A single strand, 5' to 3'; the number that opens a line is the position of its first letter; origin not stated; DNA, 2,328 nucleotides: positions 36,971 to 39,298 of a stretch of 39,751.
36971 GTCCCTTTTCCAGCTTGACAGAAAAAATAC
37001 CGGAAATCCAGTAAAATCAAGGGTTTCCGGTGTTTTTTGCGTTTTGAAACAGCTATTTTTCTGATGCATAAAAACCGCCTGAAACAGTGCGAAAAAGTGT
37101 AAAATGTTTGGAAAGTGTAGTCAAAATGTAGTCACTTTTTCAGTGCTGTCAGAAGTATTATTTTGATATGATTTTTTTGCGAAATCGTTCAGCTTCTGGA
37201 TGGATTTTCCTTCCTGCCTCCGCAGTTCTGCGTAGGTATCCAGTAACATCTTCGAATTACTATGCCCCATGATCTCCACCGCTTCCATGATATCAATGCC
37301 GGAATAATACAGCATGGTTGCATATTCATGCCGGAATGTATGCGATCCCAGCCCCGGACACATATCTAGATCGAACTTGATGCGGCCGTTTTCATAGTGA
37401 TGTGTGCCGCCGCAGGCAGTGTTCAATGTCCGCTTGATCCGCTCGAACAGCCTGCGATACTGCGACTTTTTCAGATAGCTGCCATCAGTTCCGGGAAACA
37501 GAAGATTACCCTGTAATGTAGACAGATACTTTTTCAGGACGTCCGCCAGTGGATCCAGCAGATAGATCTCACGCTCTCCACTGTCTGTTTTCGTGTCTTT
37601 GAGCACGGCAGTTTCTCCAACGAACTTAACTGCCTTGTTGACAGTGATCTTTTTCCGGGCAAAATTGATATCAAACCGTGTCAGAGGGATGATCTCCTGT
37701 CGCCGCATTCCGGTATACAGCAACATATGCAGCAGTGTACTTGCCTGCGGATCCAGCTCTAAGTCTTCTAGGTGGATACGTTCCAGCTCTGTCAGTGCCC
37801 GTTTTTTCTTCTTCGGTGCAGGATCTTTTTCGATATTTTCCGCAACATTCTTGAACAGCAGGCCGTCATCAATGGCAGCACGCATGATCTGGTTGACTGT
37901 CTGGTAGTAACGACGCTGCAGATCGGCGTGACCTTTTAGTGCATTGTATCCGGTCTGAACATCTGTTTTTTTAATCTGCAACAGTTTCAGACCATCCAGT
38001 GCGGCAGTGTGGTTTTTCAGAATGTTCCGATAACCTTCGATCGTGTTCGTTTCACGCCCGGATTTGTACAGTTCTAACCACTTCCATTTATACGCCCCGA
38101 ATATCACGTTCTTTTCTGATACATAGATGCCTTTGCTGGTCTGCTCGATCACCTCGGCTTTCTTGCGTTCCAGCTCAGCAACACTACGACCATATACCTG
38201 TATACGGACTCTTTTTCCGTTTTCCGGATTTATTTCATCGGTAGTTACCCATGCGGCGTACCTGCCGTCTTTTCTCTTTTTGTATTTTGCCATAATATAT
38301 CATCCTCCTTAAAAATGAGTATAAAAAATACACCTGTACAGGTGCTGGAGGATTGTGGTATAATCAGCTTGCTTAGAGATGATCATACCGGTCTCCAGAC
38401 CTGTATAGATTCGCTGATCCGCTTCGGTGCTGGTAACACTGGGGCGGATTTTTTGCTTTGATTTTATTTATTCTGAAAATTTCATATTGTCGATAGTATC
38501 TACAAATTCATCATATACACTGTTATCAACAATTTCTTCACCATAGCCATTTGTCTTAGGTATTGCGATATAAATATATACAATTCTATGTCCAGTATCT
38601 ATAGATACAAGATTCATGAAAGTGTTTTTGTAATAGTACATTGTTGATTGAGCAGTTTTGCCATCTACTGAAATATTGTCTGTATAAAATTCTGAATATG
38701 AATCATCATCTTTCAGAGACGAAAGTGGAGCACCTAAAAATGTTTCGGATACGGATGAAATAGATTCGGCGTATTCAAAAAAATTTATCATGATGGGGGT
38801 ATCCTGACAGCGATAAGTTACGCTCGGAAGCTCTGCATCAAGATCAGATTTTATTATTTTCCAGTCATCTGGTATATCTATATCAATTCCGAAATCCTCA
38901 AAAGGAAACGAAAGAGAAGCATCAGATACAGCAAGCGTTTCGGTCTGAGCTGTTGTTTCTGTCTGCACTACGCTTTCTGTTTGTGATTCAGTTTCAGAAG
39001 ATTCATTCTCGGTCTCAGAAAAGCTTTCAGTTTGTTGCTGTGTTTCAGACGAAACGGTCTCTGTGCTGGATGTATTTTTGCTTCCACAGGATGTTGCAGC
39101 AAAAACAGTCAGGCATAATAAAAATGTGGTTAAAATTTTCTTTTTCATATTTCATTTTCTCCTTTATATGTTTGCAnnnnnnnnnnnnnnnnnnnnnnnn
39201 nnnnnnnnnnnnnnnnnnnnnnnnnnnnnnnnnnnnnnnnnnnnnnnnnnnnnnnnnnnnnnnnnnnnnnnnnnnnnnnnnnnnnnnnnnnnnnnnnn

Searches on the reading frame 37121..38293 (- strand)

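Call 8: search_protein_families(library=pfam, proteins=[window:37121-38293:-], max_evalue=1)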
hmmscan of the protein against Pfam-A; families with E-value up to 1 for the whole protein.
window:37121-38293:- (390 aa): 4 families
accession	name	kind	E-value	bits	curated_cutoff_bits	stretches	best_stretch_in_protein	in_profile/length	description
PF00589.27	Phage_integrase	-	8.9e-20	71.6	27.1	1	185-359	25-170/172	Phage integrase family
PF14659.12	Phage_int_SAM_3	-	0.00016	22.2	22.6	1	71-119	8-57/58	Phage integrase, N-terminal SAM-like domain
PF22022.2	Phage_int_M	-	0.023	15.4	27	1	65-154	1-93/96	Phage integrase central domain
PF14178.11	YppF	-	0.3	11.4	24.7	1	349-379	5-35/59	YppF-like protein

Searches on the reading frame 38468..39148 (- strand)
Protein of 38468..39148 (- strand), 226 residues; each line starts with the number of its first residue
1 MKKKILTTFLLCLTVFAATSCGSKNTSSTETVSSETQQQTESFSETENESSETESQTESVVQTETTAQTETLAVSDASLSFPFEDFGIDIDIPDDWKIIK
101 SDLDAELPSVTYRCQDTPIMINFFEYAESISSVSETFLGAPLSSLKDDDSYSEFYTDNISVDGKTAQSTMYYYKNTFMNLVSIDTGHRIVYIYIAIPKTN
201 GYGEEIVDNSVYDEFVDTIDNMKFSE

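Call 8: search_protein_families(library=pfam, proteins=[window:38468-39148:-], max_evalue=1)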
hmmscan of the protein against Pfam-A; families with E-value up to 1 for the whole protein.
window:38468-39148:- (226 aa): 3 families
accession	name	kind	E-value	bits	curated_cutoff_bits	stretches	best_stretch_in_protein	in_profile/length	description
PF16339.10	DUF4969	-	0.032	15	31.4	1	2-39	3-42/79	Domain of unknown function (DUF4969)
PF21208.4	euk_SelB_III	-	0.13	13.2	27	1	33-111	37-113/120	Selenocysteine-specific elongation factor, eukaryotes, 3rd domain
PF10476.14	DUF2448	-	0.25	11.6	24.5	1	8-57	30-81/205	Protein of unknown function C-terminus (DUF2448)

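Call 52: search_protein_families(library=phrogs, proteins=[window:38468-39148:-], max_evalue=1)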
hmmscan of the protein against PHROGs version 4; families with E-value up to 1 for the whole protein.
window:38468-39148:- (226 aa): 15 families
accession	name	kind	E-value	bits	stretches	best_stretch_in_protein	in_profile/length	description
phrog_3727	-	unknown function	3.8e-05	24.6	1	1-64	1-65/209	-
phrog_542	-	unknown function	0.005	18.5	1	1-31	1-32/97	-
phrog_32721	-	unknown function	0.015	16.1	1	1-71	2-74/171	-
phrog_8801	-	unknown function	0.017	16.7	1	1-65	1-62/94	-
phrog_8263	-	unknown function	0.02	15.8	1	1-60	4-62/197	-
phrog_4980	-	moron, auxiliary metabolic gene and host takeover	0.021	15.7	1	1-74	20-89/181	superinfection exclusion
phrog_806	-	unknown function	0.024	15.7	1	1-66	1-61/187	-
phrog_1717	-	unknown function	0.04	14.8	1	1-75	1-75/176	-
phrog_2316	-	unknown function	0.041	14.7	1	1-42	1-43/191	-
phrog_36328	-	unknown function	0.073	13.8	1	1-63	1-66/173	-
phrog_9170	-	unknown function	0.085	13.6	1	3-56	2-53/159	-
phrog_7237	-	unknown function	0.095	13.3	1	1-75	31-106/225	-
phrog_478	-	integration and excision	0.19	12.8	1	1-43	1-39/129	site-specific recombination directionality factor RDF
phrog_1904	-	lysis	0.27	12.1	1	1-78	1-79/235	endolysin; lysM motif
phrog_28892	-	unknown function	0.72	10.5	0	4-60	3-65/183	-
